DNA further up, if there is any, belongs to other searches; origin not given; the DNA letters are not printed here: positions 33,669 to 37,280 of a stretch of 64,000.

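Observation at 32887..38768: A candidate surface-glycoprotein operon: GT2, a 1100-aa GT-C-like giant membrane protein, a Ser/Thr/Pro-rich LTD protein and a VanZ-like protein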

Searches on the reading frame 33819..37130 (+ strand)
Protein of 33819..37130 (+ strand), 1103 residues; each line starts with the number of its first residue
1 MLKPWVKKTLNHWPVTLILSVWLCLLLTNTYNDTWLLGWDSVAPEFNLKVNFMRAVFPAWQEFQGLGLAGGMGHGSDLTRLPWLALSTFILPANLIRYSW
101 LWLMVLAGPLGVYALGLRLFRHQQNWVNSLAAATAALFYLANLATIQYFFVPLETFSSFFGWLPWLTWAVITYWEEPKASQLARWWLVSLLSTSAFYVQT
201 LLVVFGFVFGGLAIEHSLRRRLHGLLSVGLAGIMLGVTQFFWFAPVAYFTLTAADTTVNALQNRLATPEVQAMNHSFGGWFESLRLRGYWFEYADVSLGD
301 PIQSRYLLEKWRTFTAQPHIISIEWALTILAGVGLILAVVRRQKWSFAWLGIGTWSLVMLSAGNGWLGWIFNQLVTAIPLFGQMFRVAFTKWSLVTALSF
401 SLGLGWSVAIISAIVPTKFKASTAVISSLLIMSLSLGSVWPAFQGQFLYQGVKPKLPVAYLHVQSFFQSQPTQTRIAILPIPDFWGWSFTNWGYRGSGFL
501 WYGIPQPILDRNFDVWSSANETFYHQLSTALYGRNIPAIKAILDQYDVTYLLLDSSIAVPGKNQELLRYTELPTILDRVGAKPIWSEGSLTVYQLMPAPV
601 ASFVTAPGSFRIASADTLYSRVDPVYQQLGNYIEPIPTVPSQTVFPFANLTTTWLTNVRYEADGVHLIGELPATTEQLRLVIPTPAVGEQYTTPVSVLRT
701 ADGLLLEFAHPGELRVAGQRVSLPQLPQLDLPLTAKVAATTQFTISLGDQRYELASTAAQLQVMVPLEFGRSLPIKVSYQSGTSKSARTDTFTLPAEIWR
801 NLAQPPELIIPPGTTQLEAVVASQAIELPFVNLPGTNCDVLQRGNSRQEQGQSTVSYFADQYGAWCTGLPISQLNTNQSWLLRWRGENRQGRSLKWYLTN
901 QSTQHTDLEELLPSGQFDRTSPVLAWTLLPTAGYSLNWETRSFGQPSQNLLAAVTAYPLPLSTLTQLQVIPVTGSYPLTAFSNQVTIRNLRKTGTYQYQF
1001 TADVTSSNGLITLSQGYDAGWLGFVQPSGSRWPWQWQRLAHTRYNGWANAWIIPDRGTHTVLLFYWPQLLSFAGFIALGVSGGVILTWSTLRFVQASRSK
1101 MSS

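Call 3: search_protein_families(library=pfam, proteins=[window:33819-37130:+], max_evalue=0.01)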
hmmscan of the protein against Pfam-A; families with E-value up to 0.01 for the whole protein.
window:33819-37130:+ (1103 aa): 0 families

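Call 4: search_protein_families(library=ncbifam, proteins=[window:33819-37130:+], max_evalue=0.01)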
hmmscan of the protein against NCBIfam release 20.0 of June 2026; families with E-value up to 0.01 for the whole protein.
window:33819-37130:+ (1103 aa): 0 families

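Call 5: find_homologous_proteins(query=window:33819-37130:+, max_evalue=0.001)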
Query window:33819-37130:+ (1103 aa): 155 proteins with E <= 0.001 among 8000 candidates; the best 120 are listed.
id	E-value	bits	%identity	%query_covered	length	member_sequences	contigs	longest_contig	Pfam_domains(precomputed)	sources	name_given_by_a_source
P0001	0.0e+0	2459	98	100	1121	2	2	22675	-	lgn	-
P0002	1.8e-264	898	42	97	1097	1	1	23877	-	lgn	-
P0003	1.6e-247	842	42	98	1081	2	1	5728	-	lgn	-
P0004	8.4e-241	820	41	97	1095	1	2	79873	-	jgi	jgi:hypothetical protein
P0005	8.9e-240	817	42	95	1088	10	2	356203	-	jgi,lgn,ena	-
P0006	1.0e-238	813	39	96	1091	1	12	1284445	-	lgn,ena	-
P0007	2.0e-214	733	39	98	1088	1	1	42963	-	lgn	-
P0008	1.9e-197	676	36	98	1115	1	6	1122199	-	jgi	jgi:hypothetical protein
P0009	3.3e-195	669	33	99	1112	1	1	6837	-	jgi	jgi:hypothetical protein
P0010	1.3e-192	661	37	68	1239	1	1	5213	-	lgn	-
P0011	5.8e-191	655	35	70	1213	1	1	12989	-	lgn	-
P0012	5.9e-191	655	40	60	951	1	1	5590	-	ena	-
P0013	1.0e-189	651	37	69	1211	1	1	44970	-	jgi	jgi:hypothetical protein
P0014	1.2e-189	651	35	100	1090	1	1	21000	-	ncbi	-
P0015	4.5e-189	649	38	65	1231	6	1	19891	-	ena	-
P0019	5.7e-182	625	34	97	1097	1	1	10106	PF11847.14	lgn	-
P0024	1.9e-176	607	32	98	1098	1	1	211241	-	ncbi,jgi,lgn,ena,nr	ncbi:MAG: hypothetical protein OEX81_02080 [Candidatus Pacebacteria bacterium]|nr:hypothetical prote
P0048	2.3e-149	517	30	96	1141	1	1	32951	-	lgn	-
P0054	9.2e-137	476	31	75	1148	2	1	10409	PF10131.16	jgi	-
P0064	4.3e-119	417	29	98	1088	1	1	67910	-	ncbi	-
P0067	4.0e-117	411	29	96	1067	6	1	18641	-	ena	-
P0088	3.5e-107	378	28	98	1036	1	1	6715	PF10131.16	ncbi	-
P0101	4.6e-102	361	26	98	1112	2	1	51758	-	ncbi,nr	ncbi:MAG: hypothetical protein HY344_04050 [Candidatus Levybacteria bacterium]|nr:hypothetical prote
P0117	8.4e-96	340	34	56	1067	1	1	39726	-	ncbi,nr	ncbi:MAG: hypothetical protein Q8L37_05130 [Candidatus Gottesmanbacteria bacterium]|nr:hypothetical 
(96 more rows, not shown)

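Call 6: search_solved_structures(query=window:33819-37130:+, max_evalue=10)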
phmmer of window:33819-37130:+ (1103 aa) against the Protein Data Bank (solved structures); distinct sequences matched with E-value up to 10: 3.
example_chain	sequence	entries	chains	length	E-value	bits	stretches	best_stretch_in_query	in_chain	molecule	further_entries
3mcq_A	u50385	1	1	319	0.81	10.4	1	694-777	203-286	Thiamine-monophosphate kinase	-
3g4s_P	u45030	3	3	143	1.7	9.3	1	844-921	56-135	50S ribosomal protein L19e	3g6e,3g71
1s72_P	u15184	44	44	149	1.7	9.3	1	843-921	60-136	50S ribosomal protein L19E | RPL19E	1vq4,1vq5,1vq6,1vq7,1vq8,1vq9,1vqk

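Call 9: search_solved_structures(query=A1, max_evalue=10, show_alignments=2)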
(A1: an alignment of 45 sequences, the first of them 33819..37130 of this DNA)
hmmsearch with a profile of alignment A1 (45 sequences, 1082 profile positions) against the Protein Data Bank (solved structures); distinct sequences matched with E-value up to 10: 2.
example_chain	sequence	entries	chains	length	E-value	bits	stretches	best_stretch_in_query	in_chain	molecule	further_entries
6w98_A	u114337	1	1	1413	0.064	14.3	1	949-1051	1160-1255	F5/8 type C domain-containing protein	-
6wbx_A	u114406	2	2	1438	0.065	14.3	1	949-1051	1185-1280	DUF3367 domain-containing protein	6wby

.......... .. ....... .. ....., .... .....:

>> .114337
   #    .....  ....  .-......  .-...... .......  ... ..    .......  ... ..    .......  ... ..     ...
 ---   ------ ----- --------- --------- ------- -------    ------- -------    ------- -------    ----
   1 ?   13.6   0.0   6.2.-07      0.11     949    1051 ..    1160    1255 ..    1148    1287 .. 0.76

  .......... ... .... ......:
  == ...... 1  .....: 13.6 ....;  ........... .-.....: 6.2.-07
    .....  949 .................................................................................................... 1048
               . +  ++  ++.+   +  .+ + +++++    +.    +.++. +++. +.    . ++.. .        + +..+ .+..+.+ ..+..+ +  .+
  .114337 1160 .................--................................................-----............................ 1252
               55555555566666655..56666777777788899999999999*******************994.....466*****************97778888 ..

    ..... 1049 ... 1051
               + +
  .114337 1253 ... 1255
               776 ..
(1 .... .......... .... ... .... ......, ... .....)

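Call 11: search_protein_families(library=pfam, alignment_id=A1, max_evalue=1)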
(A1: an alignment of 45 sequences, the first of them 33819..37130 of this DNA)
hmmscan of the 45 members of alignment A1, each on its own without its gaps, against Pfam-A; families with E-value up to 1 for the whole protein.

A. member 1, window:33819-37130:+ (1103 aa): 2 families
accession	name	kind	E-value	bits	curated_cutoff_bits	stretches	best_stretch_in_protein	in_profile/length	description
PF16656.11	Pur_ac_phosph_N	-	0.022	15.7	30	1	923-1004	5-82/93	Purple acid Phosphatase, N-terminal domain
PF11168.14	DUF2955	-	0.7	10.2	25.5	1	384-453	2-68/140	Protein of unknown function (DUF2955)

B. families by the number of members that match (of 45 scanned): 19 families
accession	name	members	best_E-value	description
PF11847.13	GT-C_AftD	6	1.7e-10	Alpha-(1->3)-arabinofuranosyltransferase, N-terminal GT-C domain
PF10131.15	PTPS_related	2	1.9e-05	6-pyruvoyl-tetrahydropterin synthase related domain; membrane protein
PF07204.16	Orthoreo_P10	2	0.074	Orthoreovirus membrane fusion protein p10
PF20176.3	DUF6541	1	0.0029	Family of unknown function (DUF6541)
PF04932.20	Wzy_C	1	0.0037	O-Antigen ligase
PF16656.11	Pur_ac_phosph_N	1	0.022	Purple acid Phosphatase, N-terminal domain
PF00335.26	Tetraspanin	1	0.038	Tetraspanin family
PF02244.21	Propep_M14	1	0.067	Carboxypeptidase activation peptide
PF22433.2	MtxA_IG-like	1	0.082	Magnetotaxis protein MtxA, Immunoglobulin-like domain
PF11085.13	YqhR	1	0.085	Conserved membrane protein YqhR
PF15807.10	MAP17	1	0.11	Membrane-associated protein 117 kDa, PDZK1-interacting protein 1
PF03688.20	Nepo_coat_C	1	0.12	Nepovirus coat protein, C-terminal domain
PF22374.1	Clospo_01618-like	1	0.14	Clospo_01618-like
PF14326.11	DUF4384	1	0.17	Domain of unknown function (DUF4384)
PF02780.25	Transketolase_C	1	0.2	Transketolase, C-terminal domain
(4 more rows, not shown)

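Call 12: find_related_loci(query=A1, collection=genome_contigs, flank=8000)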
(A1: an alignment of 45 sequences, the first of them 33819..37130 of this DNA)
Query A1 (1103 aa) in genome_contigs; peptide patterns used: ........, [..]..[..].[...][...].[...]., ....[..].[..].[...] (x = any residue, [..] = any of these).
541 stretches matched a pattern; 502 encode a relative of the query (tblastn E <= 1e-3); the best 80 are kept; 80 distinct loci.
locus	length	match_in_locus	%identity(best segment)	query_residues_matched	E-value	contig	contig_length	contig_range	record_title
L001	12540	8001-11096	42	34-1076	0e+0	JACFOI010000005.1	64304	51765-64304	MAG: Patescibacteria group bacterium isolate BROCD046 NODE_465_length_64304_cov_8.096749, whole genome shotgun sequence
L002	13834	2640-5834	35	13-1077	0e+0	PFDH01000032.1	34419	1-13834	MAG: Candidatus Pacebacteria bacterium CG10_big_fil_rev_8_21_14_0_10_44_11 CG10_8_21_14_0.10_scaffold_2677_c, whole geno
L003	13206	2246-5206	35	35-1081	1e-179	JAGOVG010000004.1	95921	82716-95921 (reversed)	Candidatus Woesebacteria bacterium isolate Gw_Eff_bin_546 Gw_Eff_280_length_95921_cov_9.193540, whole genome shotgun seq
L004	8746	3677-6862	33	16-1092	2e-175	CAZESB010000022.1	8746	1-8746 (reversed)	MAG TPA_asm: uncultured Pseudomonadales bacterium isolate SRP193661_co1_63 genome assembly, contig: NODE_8051_length_874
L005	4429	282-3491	33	21-1092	0e+0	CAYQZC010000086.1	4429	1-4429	MAG TPA_asm: uncultured Pseudomonadales bacterium isolate SRP292972_co1_124 genome assembly, contig: NODE_7919_length_44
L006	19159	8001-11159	33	13-1080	4e-161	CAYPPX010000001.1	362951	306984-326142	MAG TPA_asm: uncultured Pseudomonadales bacterium isolate SRP093185_co1_36 genome assembly, contig: NODE_1_length_362951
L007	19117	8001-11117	34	13-1065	2e-160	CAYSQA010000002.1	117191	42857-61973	MAG TPA_asm: uncultured Pseudomonadales bacterium isolate SRP170004_co1_586 genome assembly, contig: NODE_167_length_117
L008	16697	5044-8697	40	7-1087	2e-149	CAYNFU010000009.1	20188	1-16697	MAG TPA_asm: uncultured Gammaproteobacteria bacterium isolate SRP050083_co2_220 genome assembly, contig: NODE_1812_lengt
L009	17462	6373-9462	31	36-1088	3e-145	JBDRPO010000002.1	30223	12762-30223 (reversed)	MAG: bacterium isolate MEGAHIT-group-2.121 k141_544756, whole genome shotgun sequence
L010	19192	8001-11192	32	22-1100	0e+0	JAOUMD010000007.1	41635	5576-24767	MAG: Candidatus Paceibacterota bacterium isolate 8_1_July_SF_Bin25 8_1_July_SF_Bin25_scaffold_44_c2, whole genome shotgu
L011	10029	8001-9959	42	1-650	1e-140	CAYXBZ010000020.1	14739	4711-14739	MAG TPA_asm: uncultured Pseudomonadales bacterium isolate SRP241326_co2_10 genome assembly, contig: NODE_5391_length_147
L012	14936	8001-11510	40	14-1078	4e-139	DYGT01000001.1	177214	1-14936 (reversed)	MAG TPA_asm: Candidatus Microgenomatus sp. isolate BE2012_6_40_25 Afr_mines_BE2012_37_length_177214_cov_11_060900, whole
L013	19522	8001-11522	40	14-1075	1e-137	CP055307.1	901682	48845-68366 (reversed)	MAG: Candidatus Woesebacteria bacterium isolate Ch104b chromosome, complete genome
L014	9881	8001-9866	40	15-650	3e-136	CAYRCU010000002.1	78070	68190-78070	MAG TPA_asm: uncultured Gammaproteobacteria bacterium isolate SRP338002_co1_166 genome assembly, contig: NODE_301_length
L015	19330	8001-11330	29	17-1092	3e-132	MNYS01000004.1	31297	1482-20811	MAG: Candidatus Levybacteria bacterium CG2_30_37_29 cg2_3.0_scaffold_1013_c, whole genome shotgun sequence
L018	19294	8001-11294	29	11-1087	1e-127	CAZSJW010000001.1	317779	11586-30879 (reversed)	MAG TPA_asm: uncultured Pseudomonadales bacterium isolate SRP286056_co2_78 genome assembly, contig: NODE_15_length_31777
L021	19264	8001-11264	31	13-1103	2e-121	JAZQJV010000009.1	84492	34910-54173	MAG: Patescibacteria group bacterium isolate T1900044616_TS20190082.MAGScoT_cleanbin_000078 SGB_856_k141_1866871, whole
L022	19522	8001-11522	37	1-1078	2e-119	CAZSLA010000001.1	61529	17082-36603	MAG TPA_asm: uncultured Gammaproteobacteria bacterium isolate binchicken_co60_48 genome assembly, contig: NODE_669_lengt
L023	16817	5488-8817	26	12-1097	3e-119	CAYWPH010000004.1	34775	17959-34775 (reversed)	MAG TPA_asm: uncultured Gammaproteobacteria bacterium isolate SRP302447_co3_825 genome assembly, contig: NODE_3304_lengt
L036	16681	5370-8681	28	15-1102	7e-112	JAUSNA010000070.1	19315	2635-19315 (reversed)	MAG: Candidatus Levyibacteriota bacterium isolate E19_metabat.bin.104 E19_k141_180195, whole genome shotgun sequence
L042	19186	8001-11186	29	18-1082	8e-111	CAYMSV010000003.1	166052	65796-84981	MAG TPA_asm: uncultured Pseudomonadales bacterium isolate SRP241326_co1_55 genome assembly, contig: NODE_142_length_1660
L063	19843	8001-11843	33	1-1103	3e-103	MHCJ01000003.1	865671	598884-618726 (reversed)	MAG: Candidatus Chisholmbacteria bacterium RIFCSPHIGHO2_01_FULL_52_32 rifcsphigho2_01_scaffold_32, whole genome shotgun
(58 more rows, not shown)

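Call 23: predict_structure(alignment_id=A1)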
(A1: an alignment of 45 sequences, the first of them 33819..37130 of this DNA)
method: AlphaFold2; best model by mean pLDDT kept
length: 1103 residues; sequences in the alignment: 45
mean_pLDDT: 91.5   pTM: 0.90
mean pLDDT of the five models: 91.5, 90.1, 89.5, 89.4, 88.6
residues with pLDDT >= 90: 816; 70-90: 255; 50-70: 32; < 50: 0
segments of 3 or more residues with pLDDT < 50: none
pLDDT, mean of each block of 10 residues (from residue 1): 79 93 97 87 88 89 77 83 95 94 98 96 83 98 96 92 98 96 97 94 97 97 96 97 91 86 89 92 94 84 88 97 97 97 96 97 92 92 90 98 97 92 95 98 96 94 95 92 75 84 88 76 93 94 95 90 73 94 96 80 92 93 95 90 92 93 93 89 85 92 92 91 90 86 87 87 89 91 81 88 81 93 93 92 94 96 95 89 97 94 90 95 91 94 95 95 92 69 94 93 94 94 94 93 96 95 95 96 93 91 87
secondary structure, 60 per line:
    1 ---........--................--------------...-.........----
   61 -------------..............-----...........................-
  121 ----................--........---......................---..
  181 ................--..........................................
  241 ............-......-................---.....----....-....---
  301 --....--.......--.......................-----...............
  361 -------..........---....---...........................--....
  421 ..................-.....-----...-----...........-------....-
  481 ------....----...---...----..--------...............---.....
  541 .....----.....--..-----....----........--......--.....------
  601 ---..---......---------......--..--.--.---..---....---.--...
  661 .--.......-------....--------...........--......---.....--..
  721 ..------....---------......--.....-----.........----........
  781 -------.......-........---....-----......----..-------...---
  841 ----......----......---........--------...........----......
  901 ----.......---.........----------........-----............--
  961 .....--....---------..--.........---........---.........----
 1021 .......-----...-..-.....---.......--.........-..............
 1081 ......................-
elements in order (helices of 4 or more, strands of 3 or more residues): H4-11 H14-29 H48-56 H74-87 H93-119 H125-140 H143-150 H154-175 H179-196 H199-252 H254-259 H261-276 H280-284 H289-292 E294-297 E303-306 H309-315 H318-340 H346-360 H368-377 H381-384 H388-414 H417-438 H440-444 H458-468 E476-479 E487-490 E495-497 H518-532 H536-545 E550-554 H564-567 H572-579 E582-587 E590-594 E609-614 H624-629 H648-651 E658-661 E664-670 E678-681 E690-700 E703-708 E712-716 E719-722 E729-732 E742-747 E750-754 E760-768 E773-780 E788-794 H796-803 E807-810 E816-821 E835-837 E845-850 E855-860 E864-871 E880-890 E895-900 E905-911 E915-923 E934-941 E947-958 H961-965 E968-971 E985-993 E997-1004 E1008-1016 E1021-1027 E1040-1044 E1048-1054 E1057-1065 H1067-1102
